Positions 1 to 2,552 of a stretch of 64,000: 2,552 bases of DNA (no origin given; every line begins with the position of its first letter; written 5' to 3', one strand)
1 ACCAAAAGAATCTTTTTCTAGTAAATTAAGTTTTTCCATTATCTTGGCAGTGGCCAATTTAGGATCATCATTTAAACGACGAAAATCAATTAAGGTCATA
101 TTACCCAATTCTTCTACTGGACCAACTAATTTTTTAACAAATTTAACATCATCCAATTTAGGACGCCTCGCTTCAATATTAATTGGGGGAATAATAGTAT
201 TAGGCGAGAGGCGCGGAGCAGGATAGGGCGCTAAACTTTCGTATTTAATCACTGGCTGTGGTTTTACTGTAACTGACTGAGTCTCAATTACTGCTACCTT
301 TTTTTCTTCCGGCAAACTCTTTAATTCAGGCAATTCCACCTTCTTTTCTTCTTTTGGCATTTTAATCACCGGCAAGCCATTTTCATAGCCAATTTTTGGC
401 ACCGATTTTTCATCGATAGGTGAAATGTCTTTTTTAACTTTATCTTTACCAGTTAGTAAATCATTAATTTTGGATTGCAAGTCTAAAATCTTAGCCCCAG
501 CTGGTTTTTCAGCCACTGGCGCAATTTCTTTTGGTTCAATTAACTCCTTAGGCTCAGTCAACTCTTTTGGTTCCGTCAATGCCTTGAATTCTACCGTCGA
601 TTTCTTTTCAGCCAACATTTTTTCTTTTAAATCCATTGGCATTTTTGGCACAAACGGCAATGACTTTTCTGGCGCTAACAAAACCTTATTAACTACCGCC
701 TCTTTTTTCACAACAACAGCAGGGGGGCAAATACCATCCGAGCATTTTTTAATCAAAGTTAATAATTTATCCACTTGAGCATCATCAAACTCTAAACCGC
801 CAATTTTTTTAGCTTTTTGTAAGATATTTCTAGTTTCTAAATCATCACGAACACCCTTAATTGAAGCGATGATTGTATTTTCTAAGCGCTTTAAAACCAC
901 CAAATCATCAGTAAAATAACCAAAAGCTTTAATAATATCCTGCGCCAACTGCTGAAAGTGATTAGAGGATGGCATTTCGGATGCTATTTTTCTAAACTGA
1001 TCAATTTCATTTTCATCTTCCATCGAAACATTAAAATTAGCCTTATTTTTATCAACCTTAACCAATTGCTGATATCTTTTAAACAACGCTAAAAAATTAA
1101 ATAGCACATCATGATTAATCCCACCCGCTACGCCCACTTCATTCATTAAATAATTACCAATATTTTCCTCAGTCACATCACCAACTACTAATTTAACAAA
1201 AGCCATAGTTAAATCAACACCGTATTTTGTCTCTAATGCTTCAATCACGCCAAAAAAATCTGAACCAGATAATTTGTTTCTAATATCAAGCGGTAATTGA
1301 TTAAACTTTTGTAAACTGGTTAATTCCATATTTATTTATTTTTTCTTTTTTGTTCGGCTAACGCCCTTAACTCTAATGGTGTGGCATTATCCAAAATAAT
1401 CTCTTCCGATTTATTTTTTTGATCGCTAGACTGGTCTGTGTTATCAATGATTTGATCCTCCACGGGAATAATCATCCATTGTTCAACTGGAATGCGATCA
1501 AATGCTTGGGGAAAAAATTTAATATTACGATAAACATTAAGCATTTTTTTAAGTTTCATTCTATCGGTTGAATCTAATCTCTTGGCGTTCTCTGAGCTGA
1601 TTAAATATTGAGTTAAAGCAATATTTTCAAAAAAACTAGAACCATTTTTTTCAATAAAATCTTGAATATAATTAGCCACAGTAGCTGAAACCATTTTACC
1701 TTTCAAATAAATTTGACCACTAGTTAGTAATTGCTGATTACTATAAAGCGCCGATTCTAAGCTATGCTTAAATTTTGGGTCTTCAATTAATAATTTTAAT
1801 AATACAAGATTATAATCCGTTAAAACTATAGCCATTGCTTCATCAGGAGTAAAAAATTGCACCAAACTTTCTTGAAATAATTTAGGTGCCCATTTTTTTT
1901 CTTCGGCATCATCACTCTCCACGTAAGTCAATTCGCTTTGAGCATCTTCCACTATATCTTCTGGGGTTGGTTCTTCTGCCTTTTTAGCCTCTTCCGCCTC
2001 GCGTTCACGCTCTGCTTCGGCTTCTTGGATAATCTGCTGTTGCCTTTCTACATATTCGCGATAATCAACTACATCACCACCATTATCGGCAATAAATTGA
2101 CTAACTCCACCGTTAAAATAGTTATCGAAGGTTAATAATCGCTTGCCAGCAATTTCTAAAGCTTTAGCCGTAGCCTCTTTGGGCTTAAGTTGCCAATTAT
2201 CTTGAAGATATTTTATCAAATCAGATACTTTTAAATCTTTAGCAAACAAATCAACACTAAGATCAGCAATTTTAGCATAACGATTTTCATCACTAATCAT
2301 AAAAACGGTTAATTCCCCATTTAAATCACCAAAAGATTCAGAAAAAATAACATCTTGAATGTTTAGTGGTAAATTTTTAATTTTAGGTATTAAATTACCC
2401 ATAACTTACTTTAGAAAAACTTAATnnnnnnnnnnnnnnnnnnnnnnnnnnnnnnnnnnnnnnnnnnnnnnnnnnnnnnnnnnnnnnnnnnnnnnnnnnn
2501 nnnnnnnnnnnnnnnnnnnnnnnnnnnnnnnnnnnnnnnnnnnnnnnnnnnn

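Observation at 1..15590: Minus-strand cluster of giant surface and membrane proteins (3066-aa Cys-rich protein, VirB6-like 1005-aa protein, Ca-binding anchor)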

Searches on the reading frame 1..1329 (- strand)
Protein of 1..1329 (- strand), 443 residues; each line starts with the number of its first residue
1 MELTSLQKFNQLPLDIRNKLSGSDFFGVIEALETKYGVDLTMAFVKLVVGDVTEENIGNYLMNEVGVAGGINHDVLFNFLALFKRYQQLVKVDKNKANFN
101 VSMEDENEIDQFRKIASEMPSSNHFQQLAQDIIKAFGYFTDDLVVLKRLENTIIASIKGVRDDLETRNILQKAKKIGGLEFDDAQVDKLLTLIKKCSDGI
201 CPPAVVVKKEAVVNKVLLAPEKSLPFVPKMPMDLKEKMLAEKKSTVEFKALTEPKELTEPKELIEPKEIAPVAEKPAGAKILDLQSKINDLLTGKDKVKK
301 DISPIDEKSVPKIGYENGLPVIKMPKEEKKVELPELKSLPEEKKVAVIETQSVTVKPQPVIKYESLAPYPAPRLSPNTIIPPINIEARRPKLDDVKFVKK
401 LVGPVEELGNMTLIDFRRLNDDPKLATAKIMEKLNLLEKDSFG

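Call 10: search_protein_families(library=pfam, proteins=[window:1-1329:-], max_evalue=1)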
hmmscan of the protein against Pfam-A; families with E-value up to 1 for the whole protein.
window:1-1329:- (443 aa): 0 families

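Call 11: search_protein_families(library=ncbifam, proteins=[window:1-1329:-], max_evalue=1)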
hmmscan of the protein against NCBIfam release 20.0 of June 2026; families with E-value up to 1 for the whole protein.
window:1-1329:- (443 aa): 0 families

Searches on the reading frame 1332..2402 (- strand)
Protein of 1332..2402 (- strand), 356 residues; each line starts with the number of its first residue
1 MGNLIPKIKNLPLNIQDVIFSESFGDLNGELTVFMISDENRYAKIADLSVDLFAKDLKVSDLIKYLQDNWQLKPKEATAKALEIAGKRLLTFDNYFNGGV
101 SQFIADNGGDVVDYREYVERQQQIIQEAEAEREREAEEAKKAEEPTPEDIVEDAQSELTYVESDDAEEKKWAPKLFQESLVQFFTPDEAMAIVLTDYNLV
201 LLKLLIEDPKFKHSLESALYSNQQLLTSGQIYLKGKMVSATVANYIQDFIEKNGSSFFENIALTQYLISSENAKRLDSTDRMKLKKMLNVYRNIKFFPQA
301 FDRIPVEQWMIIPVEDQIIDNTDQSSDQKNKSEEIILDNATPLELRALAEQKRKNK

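Call 10: search_protein_families(library=pfam, proteins=[window:1332-2402:-], max_evalue=1)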
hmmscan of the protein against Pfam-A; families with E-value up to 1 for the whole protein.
window:1332-2402:- (356 aa): 4 families
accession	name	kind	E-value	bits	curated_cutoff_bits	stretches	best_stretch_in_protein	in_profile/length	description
PF16348.10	CoV_NSP4_C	-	0.17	13.2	27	1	256-300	6-54/96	Coronavirus replicase NSP4, C-terminal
PF18811.7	DPPIV_rep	-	0.19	12.1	30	1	87-98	3-14/21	Dipeptidyl peptidase IV (DPP IV) low complexity region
PF04977.20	DivIC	-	0.2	11.9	28.9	1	111-165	19-72/80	Septum formation initiator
PF18928.5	DUF5677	-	0.65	10.5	27.1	0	101-176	44-124/166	Family of unknown function (DUF5677)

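Call 11: search_protein_families(library=ncbifam, proteins=[window:1332-2402:-], max_evalue=1)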
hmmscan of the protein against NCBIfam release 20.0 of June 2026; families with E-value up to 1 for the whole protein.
window:1332-2402:- (356 aa): 1 family
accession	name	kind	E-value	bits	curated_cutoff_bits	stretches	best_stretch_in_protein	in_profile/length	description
NF009992.0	PRK13461.1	equivalog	0.68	9.5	127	1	113-161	54-102/159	F0F1 ATP synthase subunit B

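Call 22: find_encoding_contigs(protein=window:1332-2402:-, flank=10000, max_places=4)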
Protein window:1332-2402:- (356 aa): 3 contigs read that carry it; 3 places shown.
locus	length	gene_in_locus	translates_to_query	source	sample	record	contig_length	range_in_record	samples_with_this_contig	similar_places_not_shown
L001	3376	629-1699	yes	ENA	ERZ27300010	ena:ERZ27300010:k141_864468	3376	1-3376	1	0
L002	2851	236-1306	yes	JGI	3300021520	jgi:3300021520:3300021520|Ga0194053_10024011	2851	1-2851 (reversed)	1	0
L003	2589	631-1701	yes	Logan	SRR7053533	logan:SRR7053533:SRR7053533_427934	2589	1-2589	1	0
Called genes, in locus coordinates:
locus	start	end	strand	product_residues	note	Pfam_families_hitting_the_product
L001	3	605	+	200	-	?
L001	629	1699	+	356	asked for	-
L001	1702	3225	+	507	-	-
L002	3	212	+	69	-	?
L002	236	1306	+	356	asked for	-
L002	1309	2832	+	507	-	-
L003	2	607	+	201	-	?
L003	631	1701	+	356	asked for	-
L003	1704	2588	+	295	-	?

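Call 51: search_solved_structures(query=A4, max_evalue=10)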
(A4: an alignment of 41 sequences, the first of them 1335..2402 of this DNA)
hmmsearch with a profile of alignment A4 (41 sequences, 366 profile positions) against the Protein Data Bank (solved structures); distinct sequences matched with E-value up to 10: 8.
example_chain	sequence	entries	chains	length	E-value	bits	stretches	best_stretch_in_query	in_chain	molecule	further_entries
9w9i_A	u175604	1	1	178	0.035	16.8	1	29-109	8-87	Kinesin-like protein KIF3A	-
7qcd_E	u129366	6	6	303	0.066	15.9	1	11-87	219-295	Non-structural maintenance of chromosome element 3 | NSE3 isoform 1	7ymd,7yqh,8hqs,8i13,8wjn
7tve_F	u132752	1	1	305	0.067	15.9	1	11-87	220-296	Non-structural maintenance of chromosome element 3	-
4hhu_A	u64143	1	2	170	0.41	13.3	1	14-109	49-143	OR280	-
9xj1_F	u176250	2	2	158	0.51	13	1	325-365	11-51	Photosystem I reaction center subunit III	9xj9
7wfd_AF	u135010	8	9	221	1.4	11.5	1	323-365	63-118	Photosystem I reaction center subunit III, chloroplastic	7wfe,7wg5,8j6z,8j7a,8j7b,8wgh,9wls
9mgz_F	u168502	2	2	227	1.6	11.3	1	323-364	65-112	PSAF1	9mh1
5zji_F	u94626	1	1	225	1.7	11.3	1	324-365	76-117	Photosystem I reaction center subunit III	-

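Call 52: search_solved_structures(query=A5, max_evalue=10)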
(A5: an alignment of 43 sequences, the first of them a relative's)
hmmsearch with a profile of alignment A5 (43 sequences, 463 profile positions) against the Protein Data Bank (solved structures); distinct sequences matched with E-value up to 10: 1.
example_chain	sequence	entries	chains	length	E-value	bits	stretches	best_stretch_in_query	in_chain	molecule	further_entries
8wql_EF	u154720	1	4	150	1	11.9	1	248-332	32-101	LPP2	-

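Call 80: search_protein_families(library=pfam, alignment_id=A5, max_evalue=0.1)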
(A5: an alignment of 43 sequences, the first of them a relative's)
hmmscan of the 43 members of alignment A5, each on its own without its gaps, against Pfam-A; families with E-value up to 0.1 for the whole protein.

A. member 1, L001:1702-3225:+ (507 aa): 0 families

B. families by the number of members that match (of 43 scanned): 13 families
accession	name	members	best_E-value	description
PF11116.13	DUF2624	1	0.0061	Protein of unknown function (DUF2624)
PF05470.18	eIF-3c_N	1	0.019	Eukaryotic translation initiation factor 3 subunit 8 N-terminus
PF18822.6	CdvA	1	0.029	CdvA-like coiled-coil domain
PF20909.2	SpGH101_helical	1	0.029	Endo-alpha-N-acetylgalactosaminidase, helical bundle domain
PF13393.11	tRNA-synt_His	1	0.035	Histidyl-tRNA synthetase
PF22780.1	HI0933_like_1st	1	0.047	HI0933-like protein barrel and H2TH domain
PF10007.15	DUF2250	1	0.054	Uncharacterized protein conserved in archaea (DUF2250)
PF06825.17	HSBP1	1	0.068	Heat shock factor binding protein 1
PF18829.7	Importin_rep_6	1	0.069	Importin repeat 6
PF25432.1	FF_PRPF40A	1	0.07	PRPF40A-like, FF domain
PF14974.11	P_C10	1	0.074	Protein C10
PF02753.23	PapD_C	1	0.087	Pili assembly chaperone PapD, C-terminal domain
PF16679.11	CDT1_C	1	0.097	DNA replication factor Cdt1 C-terminal domain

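Call 81: search_protein_families(library=pfam, alignment_id=A4, max_evalue=0.1)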
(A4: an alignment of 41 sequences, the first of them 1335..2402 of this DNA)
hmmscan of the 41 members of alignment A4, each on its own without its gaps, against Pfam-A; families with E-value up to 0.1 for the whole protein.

A. member 1, window:1335-2402:- (356 aa): 0 families

B. families by the number of members that match (of 41 scanned): 17 families
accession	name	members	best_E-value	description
PF16494.10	Na_Ca_ex_C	1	0.0013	C-terminal extension of sodium/calcium exchanger domain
PF05288.16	Pox_A3L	1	0.011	Poxvirus A3L Protein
PF13274.11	SocA_Panacea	1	0.011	Antitoxin SocA-like, Panacea domain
PF01873.23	eIF-5_eIF-2B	1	0.016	Domain found in IF2B/IF5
PF06367.22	Drf_FH3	1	0.021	Diaphanous FH3 Domain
PF04361.18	DUF494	1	0.031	Protein of unknown function (DUF494)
PF25792.1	BREX_BrxC_helical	1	0.034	BREX ATP-binding protein BrxC alpha helical domain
PF07902.16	Gp58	1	0.046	gp58-like protein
PF02059.20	IL3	1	0.047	Interleukin-3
PF08664.15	YcbB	1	0.056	YcbB domain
PF07112.16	DUF1368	1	0.059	Protein of unknown function (DUF1368)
PF20162.4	Etd1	1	0.062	Septation protein etd1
PF03770.22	IPK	1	0.067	Inositol polyphosphate kinase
PF11708.13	Slu7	1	0.077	Pre-mRNA splicing Prp18-interacting factor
PF16754.10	Pesticin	1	0.078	Bacterial toxin homologue of phage lysozyme, C-term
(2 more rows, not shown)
